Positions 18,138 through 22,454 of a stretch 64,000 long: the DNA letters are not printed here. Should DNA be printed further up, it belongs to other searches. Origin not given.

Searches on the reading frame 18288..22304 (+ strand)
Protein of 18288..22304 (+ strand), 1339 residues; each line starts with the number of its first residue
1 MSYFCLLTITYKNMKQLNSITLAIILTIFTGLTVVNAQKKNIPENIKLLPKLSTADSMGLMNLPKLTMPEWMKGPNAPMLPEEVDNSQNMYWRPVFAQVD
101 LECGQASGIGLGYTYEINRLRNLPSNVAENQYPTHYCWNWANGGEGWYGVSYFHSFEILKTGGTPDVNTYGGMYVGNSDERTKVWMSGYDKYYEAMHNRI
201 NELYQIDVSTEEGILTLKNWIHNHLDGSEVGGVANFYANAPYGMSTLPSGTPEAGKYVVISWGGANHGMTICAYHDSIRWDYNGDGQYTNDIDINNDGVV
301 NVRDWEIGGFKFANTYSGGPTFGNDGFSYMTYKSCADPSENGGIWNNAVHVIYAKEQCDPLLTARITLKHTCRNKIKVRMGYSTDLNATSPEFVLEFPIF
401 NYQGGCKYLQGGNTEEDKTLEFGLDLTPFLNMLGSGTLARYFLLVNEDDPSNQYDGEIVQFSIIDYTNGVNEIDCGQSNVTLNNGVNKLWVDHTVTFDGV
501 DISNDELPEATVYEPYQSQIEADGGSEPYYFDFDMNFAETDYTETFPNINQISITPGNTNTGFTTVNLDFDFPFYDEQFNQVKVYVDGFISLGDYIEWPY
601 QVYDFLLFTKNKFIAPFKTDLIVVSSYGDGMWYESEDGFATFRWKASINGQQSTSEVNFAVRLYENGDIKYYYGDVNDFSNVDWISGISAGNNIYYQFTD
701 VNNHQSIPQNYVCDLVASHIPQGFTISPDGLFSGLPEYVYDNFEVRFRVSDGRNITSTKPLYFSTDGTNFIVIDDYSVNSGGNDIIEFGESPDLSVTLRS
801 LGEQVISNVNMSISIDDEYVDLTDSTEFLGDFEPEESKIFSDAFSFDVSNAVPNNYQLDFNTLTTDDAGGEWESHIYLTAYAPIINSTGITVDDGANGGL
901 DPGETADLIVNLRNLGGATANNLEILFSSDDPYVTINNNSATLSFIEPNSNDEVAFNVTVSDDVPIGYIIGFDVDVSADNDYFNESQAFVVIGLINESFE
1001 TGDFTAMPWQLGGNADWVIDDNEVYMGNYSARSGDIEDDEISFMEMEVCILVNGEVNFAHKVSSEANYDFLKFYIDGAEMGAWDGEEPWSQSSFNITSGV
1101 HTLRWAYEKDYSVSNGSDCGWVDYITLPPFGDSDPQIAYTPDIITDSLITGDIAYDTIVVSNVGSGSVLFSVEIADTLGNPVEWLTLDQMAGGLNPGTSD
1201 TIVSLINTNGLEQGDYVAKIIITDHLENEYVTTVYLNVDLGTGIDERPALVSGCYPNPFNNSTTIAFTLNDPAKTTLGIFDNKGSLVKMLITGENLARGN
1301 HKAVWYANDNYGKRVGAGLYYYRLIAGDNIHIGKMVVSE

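Call 10: search_protein_families(library=pfam, proteins=[window:18288-22304:+], max_evalue=0.00001)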
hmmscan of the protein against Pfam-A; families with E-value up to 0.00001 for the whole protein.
window:18288-22304:+ (1339 aa): 1 family
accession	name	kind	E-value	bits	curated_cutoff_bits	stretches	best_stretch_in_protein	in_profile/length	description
PF13860.13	FlgD_ig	-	2e-06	28.1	27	0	1262-1324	11-73/79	FlgD Ig-like domain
